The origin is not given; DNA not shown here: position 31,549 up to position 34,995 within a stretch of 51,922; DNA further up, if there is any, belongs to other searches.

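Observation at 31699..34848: NuoF/HydB-like subunit fused to a GltD/NfnB-like NADPH module within a HydABC-type [FeFe]-hydrogenase operon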

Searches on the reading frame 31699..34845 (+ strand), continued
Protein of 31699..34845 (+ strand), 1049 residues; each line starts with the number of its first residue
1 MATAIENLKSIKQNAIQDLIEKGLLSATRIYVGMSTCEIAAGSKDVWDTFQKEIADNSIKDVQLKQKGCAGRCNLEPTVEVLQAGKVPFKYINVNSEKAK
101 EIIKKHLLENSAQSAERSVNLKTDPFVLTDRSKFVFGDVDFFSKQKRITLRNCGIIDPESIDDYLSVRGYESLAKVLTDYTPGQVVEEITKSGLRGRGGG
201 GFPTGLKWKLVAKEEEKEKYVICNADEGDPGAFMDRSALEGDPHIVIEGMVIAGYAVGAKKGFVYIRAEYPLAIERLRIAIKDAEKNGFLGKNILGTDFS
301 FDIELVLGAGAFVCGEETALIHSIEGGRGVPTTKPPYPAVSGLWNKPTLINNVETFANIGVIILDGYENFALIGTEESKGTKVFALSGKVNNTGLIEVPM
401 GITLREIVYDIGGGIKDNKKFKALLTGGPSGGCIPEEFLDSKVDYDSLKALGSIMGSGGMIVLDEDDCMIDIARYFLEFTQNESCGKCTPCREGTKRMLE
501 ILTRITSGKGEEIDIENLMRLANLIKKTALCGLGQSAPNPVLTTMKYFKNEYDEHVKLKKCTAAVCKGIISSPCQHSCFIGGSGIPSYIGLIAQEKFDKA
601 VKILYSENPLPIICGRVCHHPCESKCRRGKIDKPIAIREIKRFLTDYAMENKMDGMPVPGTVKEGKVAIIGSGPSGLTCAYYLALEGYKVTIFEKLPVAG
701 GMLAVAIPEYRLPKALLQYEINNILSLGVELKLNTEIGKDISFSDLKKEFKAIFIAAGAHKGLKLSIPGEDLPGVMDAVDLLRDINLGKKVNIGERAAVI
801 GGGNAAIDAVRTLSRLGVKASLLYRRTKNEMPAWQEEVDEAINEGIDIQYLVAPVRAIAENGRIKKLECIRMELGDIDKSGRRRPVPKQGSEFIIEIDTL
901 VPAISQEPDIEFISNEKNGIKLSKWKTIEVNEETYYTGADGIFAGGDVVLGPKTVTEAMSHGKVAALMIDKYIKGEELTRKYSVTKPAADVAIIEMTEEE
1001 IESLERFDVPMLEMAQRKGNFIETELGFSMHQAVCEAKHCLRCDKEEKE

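Call 6: search_solved_structures(query=window:31699-34845:+, max_evalue=0.00001)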
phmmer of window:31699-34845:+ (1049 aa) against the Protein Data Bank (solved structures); distinct sequences matched with E-value up to 0.00001: 94 (the best 60 are shown).
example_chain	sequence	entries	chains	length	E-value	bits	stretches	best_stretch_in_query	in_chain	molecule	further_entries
7q4v_B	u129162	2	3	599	1e-202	679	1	37-572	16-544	Iron hydrogenase HydB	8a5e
8oh5_B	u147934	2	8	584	1.1e-201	675.6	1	29-573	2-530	NAD-reducing hydrogenase subunit HoxF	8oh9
7t2r_B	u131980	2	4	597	2.1e-201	674.7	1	35-571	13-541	NiFe hydrogenase subunit B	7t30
9n5u_B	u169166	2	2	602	1.2e-199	668.8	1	29-571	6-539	NfnB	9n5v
9bov_B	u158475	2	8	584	2.1e-199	668.1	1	29-572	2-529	NADH dehydrogenase (Quinone)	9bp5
7q4w_B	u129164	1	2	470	1.9e-186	625.2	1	161-572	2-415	Iron hydrogenase HydB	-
8a6t_B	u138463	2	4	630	8.1e-182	609.9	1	57-581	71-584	Electron bifurcating hydrogenase subunit HydB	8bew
9mqx_B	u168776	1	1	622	1.3e-173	582.7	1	8-581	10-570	NADH:ubiquinone oxidoreductase, NADH-binding (51 kD) subunit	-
7p5h_B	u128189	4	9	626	2.7e-171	575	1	14-568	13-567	Fe-hydrogenase, subunit beta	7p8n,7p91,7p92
2fug_1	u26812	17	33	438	4e-126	425.5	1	159-553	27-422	NADH-quinone oxidoreductase chain 1 | NADH-QUINONE OXIDOREDUCTASE SUBUNIT 1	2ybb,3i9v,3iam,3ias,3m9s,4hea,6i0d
9bov_A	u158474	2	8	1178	3.5e-123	415.7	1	568-1044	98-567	Molybdopterin oxidoreductase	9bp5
6vw7_B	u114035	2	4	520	4.1e-119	402.3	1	25-552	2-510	NAD-dependent formate dehydrogenase beta subunit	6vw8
9fe7_B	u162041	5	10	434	1.4e-113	384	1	159-557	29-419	NADH-quinone oxidoreductase subunit F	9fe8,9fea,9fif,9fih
7q5y_C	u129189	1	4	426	1.4e-113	384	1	159-557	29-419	NADH-quinone oxidoreductase subunit F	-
6hl2_B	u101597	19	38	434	1.4e-113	384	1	159-557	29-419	NADH-quinone oxidoreductase subunit F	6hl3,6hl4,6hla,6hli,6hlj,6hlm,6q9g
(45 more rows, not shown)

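Call 32: find_related_loci(query=A1, collection=genome_contigs, flank=6000)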
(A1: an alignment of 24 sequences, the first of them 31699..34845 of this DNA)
Query A1 (1049 aa) in genome_contigs; peptide patterns used: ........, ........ (x = any residue, [..] = any of these).
600 stretches matched a pattern (row limit reached: there are more); 600 encode a relative of the query (tblastn E <= 1e-3); the best 80 are kept; 80 distinct loci.
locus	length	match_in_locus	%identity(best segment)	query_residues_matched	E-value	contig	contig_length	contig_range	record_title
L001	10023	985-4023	53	30-1049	0e+0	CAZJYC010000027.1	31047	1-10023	MAG TPA_asm: uncultured Eubacteriales bacterium isolate binchicken_co327_166 genome assembly, contig: NODE_213_length_31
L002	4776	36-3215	53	6-1049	0e+0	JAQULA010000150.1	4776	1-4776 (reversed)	MAG: Candidatus Omnitrophota bacterium isolate STD1_12 NODE_71537_length_4776_cov_3.827490_Sandtown_D1, whole genome sho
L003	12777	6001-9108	51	1-1044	0e+0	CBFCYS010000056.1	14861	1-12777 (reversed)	MAG TPA_asm: uncultured bacterium isolate SRR26215675_binner12_Refined_126 genome assembly, contig: ERZ25073486.2410, wh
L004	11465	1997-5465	51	4-1043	0e+0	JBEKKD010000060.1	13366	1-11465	MAG: Armatimonadota bacterium isolate SPRUCE 339 SPRUCE_339_60, whole genome shotgun sequence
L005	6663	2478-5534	50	30-1046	0e+0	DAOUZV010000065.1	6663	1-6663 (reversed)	MAG TPA_asm: Chloroflexota bacterium isolate CSMAG_962 CSMAG_962_k141_3479259_length_6663_cov_8.0000, whole genome shotg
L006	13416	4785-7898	48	12-1047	0e+0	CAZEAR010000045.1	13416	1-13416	MAG TPA_asm: uncultured Dehalococcoidales bacterium isolate binchicken_co294_169 genome assembly, contig: NODE_4525_leng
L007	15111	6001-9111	52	11-1049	0e+0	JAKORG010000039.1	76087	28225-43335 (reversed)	MAG: Deltaproteobacteria bacterium isolate all_maxbin.269 k201_728294, whole genome shotgun sequence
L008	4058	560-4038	52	4-1044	0e+0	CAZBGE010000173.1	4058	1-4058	MAG TPA_asm: uncultured Smithella sp. isolate binchicken_co154_62 genome assembly, contig: NODE_52246_length_4058_cov_37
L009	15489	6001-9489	51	5-1046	0e+0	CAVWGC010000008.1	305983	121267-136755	MAG: uncultured delta proteobacterium isolate MFD04716.bin.2.49 genome assembly, contig: contig_21694, whole genome shot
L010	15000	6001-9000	49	36-1044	0e+0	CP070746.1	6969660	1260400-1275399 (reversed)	MAG: Desulfobacterales bacterium isolate bin36 chromosome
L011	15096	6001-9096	49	8-1045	0e+0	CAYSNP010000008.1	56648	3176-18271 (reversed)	MAG TPA_asm: uncultured Christensenellaceae bacterium isolate binchicken_co139_91 genome assembly, contig: NODE_634_leng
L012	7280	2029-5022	49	39-1048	0e+0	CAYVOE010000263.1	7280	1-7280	MAG TPA_asm: uncultured Nitrospiraceae bacterium isolate SRP268622_co1_273 genome assembly, contig: NODE_25202_length_72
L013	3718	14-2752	53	138-1049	0e+0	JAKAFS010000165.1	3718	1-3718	MAG: Deltaproteobacteria bacterium isolate WY2.bin112 NODE_53828_length_3718_cov_1.072403, whole genome shotgun sequence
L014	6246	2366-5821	49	4-1046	0e+0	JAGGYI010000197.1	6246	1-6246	MAG: Anaerolineae bacterium isolate AUK174 PB_MBMC_128_c_000000000234, whole genome shotgun sequence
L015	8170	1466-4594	48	5-1048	0e+0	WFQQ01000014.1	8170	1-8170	MAG: Desulfurellaceae bacterium isolate S013_74 k151_110165, whole genome shotgun sequence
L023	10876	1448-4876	50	4-1049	0e+0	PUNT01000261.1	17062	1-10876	MAG: Halanaerobiales bacterium isolate B1Sed10_174 B1-Sed10-C3711, whole genome shotgun sequence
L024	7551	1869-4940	47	4-1045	0e+0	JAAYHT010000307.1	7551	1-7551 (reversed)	MAG: Clostridiales bacterium isolate AS09scLD_400 390968_AS09, whole genome shotgun sequence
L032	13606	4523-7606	47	1-1045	0e+0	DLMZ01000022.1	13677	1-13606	MAG TPA_asm: Firmicutes bacterium UBA7523 UBA7523_contig_5893, whole genome shotgun sequence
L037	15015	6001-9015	47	30-1044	0e+0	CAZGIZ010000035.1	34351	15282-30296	MAG TPA_asm: uncultured Desulfobacteraceae bacterium isolate binchicken_co81_519 genome assembly, contig: NODE_1451_leng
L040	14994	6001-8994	45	30-1046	0e+0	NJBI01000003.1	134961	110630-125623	MAG: Promethearchaeota archaeon Loki_b31 58, whole genome shotgun sequence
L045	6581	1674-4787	45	3-1049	0e+0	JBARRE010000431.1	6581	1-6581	MAG: Sedimentisphaerales bacterium isolate MFD13433_ilm_asm_bin29 k127_318016, whole genome shotgun sequence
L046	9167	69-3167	43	20-1049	0e+0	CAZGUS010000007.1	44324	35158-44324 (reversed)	MAG TPA_asm: uncultured Anaerolineaceae bacterium isolate binchicken_co50_320 genome assembly, contig: NODE_800_length_4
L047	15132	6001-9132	44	3-1044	0e+0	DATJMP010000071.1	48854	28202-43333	MAG TPA_asm: Bryobacteraceae bacterium isolate SMAG_U14838 k141_1335406, whole genome shotgun sequence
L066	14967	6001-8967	47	40-1049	0e+0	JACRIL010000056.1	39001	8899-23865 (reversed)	MAG: Planctomycetota bacterium isolate NC_groundwater_1802_Pr3_B-0.1um_59_14 SR-2_scaffold_141_684067, whole genome shot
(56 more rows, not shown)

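Call 34: list_cluster_members(proteins=[P0001, P0003, P0004, P0009, P0014, P0016])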
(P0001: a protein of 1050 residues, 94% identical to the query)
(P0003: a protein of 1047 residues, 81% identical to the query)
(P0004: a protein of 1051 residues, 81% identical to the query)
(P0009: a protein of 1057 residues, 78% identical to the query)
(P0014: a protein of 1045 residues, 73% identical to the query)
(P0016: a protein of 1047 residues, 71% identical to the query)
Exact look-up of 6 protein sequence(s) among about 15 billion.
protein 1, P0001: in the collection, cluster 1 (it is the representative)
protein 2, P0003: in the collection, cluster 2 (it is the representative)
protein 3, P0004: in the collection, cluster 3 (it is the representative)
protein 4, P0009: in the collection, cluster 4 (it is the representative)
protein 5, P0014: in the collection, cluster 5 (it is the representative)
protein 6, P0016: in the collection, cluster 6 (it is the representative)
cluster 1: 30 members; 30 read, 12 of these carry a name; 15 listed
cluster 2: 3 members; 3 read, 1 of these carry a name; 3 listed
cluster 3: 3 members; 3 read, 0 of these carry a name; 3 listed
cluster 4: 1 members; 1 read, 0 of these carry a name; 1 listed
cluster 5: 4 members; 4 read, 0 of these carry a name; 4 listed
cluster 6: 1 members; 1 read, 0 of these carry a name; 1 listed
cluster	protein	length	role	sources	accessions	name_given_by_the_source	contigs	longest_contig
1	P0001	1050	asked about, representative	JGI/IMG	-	NADH-quinone oxidoreductase subunit F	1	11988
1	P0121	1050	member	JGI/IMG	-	NADH-quinone oxidoreductase subunit F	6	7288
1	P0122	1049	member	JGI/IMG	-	NADH-quinone oxidoreductase subunit F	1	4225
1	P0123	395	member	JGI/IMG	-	NADH-quinone oxidoreductase subunit F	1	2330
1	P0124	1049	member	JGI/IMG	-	NADH:ubiquinone oxidoreductase, NADH-binding (51 kD) subunit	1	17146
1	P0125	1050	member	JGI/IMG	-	NADH-quinone oxidoreductase subunit F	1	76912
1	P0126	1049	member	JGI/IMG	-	NADH:ubiquinone oxidoreductase, NADH-binding (51 kD) subunit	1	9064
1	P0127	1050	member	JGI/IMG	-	NADH-quinone oxidoreductase subunit F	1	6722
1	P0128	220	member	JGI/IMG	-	pyruvate/2-oxoglutarate dehydrogenase complex dihydrolipoamide dehydrogenase (E3) ...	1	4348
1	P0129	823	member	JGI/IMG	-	NADH-quinone oxidoreductase subunit F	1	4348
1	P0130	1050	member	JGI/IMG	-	NADH-quinone oxidoreductase subunit F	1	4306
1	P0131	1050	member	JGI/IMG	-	NADH-quinone oxidoreductase subunit F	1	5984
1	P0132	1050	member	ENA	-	-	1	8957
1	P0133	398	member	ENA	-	-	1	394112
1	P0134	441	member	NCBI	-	-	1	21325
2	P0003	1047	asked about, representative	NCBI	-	-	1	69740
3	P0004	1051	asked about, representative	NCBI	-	-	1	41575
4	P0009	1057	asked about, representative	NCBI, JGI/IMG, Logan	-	-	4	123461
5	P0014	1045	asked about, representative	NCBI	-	-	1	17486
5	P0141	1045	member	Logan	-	-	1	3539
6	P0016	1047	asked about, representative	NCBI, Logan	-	-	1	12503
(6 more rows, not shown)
